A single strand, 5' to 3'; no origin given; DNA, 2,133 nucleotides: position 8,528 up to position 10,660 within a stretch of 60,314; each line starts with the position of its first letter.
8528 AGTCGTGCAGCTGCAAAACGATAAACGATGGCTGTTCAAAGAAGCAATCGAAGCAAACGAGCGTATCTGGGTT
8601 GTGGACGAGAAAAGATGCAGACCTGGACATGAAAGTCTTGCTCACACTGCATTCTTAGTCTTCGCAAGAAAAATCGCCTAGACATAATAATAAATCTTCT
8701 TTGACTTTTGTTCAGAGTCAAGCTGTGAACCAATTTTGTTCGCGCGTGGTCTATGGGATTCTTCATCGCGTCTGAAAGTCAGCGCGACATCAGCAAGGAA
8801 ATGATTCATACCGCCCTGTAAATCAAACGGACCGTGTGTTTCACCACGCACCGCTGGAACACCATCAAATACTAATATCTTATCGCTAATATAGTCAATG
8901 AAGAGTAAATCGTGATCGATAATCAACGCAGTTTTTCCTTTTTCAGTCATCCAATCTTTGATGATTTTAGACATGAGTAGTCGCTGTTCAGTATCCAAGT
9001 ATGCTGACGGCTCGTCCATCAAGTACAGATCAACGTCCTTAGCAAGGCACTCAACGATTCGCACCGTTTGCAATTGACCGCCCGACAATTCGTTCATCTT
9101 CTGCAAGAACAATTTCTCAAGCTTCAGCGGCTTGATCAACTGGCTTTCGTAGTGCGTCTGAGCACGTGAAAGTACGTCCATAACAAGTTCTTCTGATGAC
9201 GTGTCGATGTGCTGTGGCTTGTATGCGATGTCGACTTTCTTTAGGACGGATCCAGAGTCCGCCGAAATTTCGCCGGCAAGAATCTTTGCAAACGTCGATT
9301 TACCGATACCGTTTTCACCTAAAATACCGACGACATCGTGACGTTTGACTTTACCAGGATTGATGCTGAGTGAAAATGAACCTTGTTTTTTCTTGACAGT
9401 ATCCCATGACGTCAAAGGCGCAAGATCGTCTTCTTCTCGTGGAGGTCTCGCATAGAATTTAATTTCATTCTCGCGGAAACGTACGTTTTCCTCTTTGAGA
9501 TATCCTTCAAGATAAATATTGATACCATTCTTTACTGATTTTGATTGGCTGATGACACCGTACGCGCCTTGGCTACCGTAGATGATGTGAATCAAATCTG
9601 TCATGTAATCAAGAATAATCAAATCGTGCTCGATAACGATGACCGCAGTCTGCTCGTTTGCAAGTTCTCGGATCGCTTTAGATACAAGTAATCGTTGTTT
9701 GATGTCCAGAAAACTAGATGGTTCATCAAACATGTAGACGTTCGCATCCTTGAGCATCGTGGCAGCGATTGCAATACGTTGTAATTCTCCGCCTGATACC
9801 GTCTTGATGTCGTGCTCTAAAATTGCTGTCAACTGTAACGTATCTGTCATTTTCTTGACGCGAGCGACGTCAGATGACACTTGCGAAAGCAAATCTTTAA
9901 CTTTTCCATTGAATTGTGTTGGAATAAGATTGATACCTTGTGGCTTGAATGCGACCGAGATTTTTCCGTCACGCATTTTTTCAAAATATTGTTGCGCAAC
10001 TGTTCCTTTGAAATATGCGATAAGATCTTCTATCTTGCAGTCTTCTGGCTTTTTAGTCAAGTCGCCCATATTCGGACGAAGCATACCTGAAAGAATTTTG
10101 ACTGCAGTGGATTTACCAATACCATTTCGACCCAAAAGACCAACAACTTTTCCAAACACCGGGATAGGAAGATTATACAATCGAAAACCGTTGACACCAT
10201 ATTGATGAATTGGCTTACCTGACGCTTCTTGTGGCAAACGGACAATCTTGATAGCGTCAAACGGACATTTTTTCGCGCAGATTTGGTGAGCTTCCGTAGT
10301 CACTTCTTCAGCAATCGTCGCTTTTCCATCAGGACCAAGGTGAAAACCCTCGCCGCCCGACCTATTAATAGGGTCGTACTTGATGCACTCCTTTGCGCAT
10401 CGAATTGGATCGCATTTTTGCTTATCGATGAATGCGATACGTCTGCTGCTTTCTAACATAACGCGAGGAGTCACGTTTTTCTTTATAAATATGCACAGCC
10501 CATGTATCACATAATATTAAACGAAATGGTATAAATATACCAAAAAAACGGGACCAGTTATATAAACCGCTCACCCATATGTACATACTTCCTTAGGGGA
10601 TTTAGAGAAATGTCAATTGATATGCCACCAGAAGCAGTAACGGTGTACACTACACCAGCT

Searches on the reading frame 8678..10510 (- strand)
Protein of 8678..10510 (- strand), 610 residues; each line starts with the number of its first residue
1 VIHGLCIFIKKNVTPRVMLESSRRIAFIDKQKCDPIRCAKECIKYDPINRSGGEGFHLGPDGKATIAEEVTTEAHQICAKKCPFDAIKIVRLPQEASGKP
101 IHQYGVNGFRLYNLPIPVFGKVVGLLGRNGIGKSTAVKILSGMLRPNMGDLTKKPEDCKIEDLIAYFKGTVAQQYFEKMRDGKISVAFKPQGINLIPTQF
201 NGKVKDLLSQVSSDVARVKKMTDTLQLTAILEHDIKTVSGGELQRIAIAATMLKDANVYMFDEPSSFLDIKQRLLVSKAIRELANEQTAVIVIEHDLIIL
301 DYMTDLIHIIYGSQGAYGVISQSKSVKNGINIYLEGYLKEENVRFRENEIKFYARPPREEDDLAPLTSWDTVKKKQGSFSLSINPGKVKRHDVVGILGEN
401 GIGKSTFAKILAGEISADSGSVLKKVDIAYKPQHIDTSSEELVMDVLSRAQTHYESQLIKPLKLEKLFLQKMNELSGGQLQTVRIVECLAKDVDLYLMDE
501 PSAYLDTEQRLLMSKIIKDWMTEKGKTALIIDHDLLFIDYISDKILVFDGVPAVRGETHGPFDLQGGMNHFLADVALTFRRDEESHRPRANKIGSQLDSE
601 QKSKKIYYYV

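Call 70: search_protein_families(library=pfam, proteins=[window:8678-10510:-], max_evalue=0.00001)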
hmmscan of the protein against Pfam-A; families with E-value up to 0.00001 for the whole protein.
window:8678-10510:- (610 aa): 4 families
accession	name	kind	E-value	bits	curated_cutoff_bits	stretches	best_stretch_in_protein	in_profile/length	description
PF00005.33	ABC_tran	-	6.7e-39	134.1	25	2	120-265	11-136/137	ABC transporter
PF02463.25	SMC_N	-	2.6e-15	56.9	40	1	103-311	4-213/220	RecF/RecN/SMC N terminal domain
PF04068.21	Fer4_RLI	-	3.2e-08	33.6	23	1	24-53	2-34/35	Possible Fer4-like domain in RNase L inhibitor, RLI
PF13304.12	AAA_21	-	6.3e-07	30.2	27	0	123-145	2-24/304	AAA domain, putative AbiEii toxin, Type IV TA system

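Call 72: find_related_loci(query=window:8681-10510:-, collection=genome_contigs, flank=100)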
Query window:8681-10510:- (610 aa) in genome_contigs; peptide patterns used: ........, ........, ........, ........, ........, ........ (x = any residue, [..] = any of these).
110 stretches matched a pattern; 12 encode a relative of the query (tblastn E <= 1e-3); 12 distinct loci.
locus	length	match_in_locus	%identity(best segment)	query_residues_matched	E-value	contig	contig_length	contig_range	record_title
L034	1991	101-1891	41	24-608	5e-155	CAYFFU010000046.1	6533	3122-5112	MAG TPA_asm: uncultured Desulfurococcales archaeon isolate DRP004690_co1_32 genome assembly, contig: NODE_984_length_653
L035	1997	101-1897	42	24-610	4e-153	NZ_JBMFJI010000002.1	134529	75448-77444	MAG: Acidilobus sp. isolate KM4331-13 NODE_2_length_134529_cov_19.928331, whole genome shotgun sequence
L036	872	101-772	27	120-551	2e-12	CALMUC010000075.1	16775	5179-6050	MAG TPA_asm: uncultured Lachnospiraceae bacterium isolate ERR1414273_bin.30_CONCOCT_v1.1_MAG genome assembly, contig: ER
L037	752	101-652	27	120-315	6e-12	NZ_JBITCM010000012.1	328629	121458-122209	Streptomyces sp. NPDC051738 NPDC051738_382_A2.ctg-0012, whole genome shotgun sequence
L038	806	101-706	25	103-549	2e-10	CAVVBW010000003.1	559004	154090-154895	MAG: uncultured Acidobacteriaceae bacterium isolate MFD04434.bin.1.17 genome assembly, contig: contig_2282, whole genome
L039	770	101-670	26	120-559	3e-10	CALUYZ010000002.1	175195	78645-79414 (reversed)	MAG: Candidatus Gastranaerophilales bacterium isolate BRZ_GD__bin71 genome assembly, contig: BRZ_GD__NODE_136_length_175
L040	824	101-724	25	120-574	3e-9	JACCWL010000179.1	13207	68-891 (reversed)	MAG: Tatlockia sp. isolate MGR_bin151 SD2897-2912_k127_1624193, whole genome shotgun sequence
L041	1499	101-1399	33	231-558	6e-8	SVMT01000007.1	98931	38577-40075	MAG: Oscillospiraceae bacterium isolate SIG520 NODE_1011_length_98931_cov_2.082588, whole genome shotgun sequence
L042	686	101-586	25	120-297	1e-7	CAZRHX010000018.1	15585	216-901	MAG TPA_asm: uncultured Tissierella sp. isolate SRP294416_co2_44 genome assembly, contig: NODE_4458_length_15585_cov_3.8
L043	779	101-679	26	120-314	3e-7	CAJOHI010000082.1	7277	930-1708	uncultured Selenomonadaceae bacterium isolate Red_deer_4_mag_158 genome assembly, contig: scaffold_17561, whole genome s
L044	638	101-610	24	120-534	8e-7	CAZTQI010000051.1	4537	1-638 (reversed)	MAG TPA_asm: uncultured Candidatus Saccharibacteria bacterium isolate SRP272421_co1_226 genome assembly, contig: NODE_74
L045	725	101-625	22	122-297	7e-6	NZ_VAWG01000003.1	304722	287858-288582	Paenibacillus pinistramenti strain ASL46 3, whole genome shotgun sequence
